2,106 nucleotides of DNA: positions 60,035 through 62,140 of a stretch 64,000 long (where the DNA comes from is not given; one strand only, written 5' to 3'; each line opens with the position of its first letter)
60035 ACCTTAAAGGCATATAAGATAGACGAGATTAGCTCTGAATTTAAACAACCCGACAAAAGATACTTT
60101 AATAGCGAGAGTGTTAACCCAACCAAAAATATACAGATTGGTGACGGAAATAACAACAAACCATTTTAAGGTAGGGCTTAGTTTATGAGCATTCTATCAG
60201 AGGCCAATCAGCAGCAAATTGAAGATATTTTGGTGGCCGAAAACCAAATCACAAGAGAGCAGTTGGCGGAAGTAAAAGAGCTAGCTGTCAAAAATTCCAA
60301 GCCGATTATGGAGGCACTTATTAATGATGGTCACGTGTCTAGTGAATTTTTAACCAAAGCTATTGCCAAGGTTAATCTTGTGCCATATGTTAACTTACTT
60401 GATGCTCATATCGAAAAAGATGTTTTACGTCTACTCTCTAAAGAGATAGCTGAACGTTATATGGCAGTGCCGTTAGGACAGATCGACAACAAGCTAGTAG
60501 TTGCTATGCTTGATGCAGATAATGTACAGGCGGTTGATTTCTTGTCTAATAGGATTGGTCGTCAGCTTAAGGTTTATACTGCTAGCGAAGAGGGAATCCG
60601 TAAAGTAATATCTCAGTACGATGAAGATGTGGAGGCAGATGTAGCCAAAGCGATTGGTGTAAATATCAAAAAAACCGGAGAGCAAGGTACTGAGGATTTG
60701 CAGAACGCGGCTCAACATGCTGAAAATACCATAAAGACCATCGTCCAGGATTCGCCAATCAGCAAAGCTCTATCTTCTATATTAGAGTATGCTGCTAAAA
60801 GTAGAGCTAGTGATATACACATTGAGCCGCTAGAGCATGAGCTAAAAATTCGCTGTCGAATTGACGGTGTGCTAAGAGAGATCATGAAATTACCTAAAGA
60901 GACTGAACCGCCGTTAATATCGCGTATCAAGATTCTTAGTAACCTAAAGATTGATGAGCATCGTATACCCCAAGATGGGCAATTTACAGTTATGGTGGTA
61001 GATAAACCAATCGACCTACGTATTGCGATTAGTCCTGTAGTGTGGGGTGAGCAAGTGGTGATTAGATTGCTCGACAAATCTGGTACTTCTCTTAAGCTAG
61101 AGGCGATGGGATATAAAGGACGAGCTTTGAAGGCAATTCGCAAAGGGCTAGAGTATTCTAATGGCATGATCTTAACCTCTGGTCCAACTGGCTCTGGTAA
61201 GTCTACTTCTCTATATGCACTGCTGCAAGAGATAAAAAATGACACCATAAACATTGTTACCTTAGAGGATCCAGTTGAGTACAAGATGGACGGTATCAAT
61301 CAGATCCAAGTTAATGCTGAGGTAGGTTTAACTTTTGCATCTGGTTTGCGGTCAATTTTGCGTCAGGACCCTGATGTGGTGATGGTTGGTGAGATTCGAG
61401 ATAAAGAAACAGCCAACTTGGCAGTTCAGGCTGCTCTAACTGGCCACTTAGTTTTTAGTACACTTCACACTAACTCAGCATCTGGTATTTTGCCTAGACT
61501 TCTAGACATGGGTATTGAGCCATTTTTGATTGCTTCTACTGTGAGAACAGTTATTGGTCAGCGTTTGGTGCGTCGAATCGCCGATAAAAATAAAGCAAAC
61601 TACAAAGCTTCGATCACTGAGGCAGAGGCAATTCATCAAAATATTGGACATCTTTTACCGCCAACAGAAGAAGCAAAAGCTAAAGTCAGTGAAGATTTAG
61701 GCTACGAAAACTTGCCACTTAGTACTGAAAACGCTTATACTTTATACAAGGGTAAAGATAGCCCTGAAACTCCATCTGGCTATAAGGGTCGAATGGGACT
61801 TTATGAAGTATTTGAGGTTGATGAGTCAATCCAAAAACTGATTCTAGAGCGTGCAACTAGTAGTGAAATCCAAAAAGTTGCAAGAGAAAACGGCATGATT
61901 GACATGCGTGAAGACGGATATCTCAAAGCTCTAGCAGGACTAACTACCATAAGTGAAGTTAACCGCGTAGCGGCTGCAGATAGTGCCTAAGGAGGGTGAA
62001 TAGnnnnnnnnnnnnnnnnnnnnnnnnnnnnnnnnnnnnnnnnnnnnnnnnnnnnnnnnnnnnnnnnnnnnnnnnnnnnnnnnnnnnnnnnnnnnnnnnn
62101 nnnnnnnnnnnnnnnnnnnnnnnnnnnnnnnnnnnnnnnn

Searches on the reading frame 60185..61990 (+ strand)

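Call 67: search_protein_families(library=ncbifam, proteins=[window:60185-61990:+], max_evalue=1e-12)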
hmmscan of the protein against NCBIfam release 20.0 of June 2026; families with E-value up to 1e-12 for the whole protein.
window:60185-61990:+ (601 aa): 13 families
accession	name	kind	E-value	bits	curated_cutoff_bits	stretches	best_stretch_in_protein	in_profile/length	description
TIGR02538.1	type_IV_pilB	equivalog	8.7e-159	529.7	675.65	1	12-596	2-562/564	type IV-A pilus assembly ATPase PilB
TIGR02533.1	type_II_gspE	equivalog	1.6e-152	508.6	630.25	1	84-595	4-485/486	type II secretion system ATPase GspE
NF007755.0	PRK10436.1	equivalog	6.8e-123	410.8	617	1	86-485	11-378/465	type II secretion system protein GspE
NF053534.1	T4PilAsmATPsTfpB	equivalog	1.8e-115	386.6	850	1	11-596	24-582/584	type IV pilus assembly ATPase TfpB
NF041000.1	ATPase_ComGA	equivalog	8.7e-79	264.3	300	1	198-463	2-266/267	competence type IV pilus ATPase ComGA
TIGR01420.1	pilT_fam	subfamily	2.7e-50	171.5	319.1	1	196-487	2-293/343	PilT/PilU family type 4a pilus ATPase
TIGR02525.1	plasmid_TraJ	equivalog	7e-27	94.3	368.3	1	322-463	145-299/372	plasmid transfer ATPase TraJ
TIGR02524.1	dot_icm_DotB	equivalog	1.7e-22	80.2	463.3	1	321-471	129-294/358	Dot/Icm type IV secretion system ATPase DotB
TIGR02782.1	TrbB_P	equivalog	5.4e-16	58.7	304.55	1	325-442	135-255/303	P-type conjugative transfer ATPase TrbB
NF058587.1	archaellum_moto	equivalog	4.4e-15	55.4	550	1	328-444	277-398/527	archaellum flagellar ATPase motor FlaI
TIGR02788.1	VirB11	equivalog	3.6e-13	49.2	249.95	1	318-442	137-265/308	P-type DNA transfer ATPase VirB11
NF010407.0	PRK13833.1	subfamily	5.5e-13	49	499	1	317-459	136-277/323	conjugal transfer protein TrbB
TIGR03819.1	heli_sec_ATPase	hypoth_equivalog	6.5e-13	48.6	373.15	0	245-445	100-303/340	TadA family conjugal transfer-associated ATPase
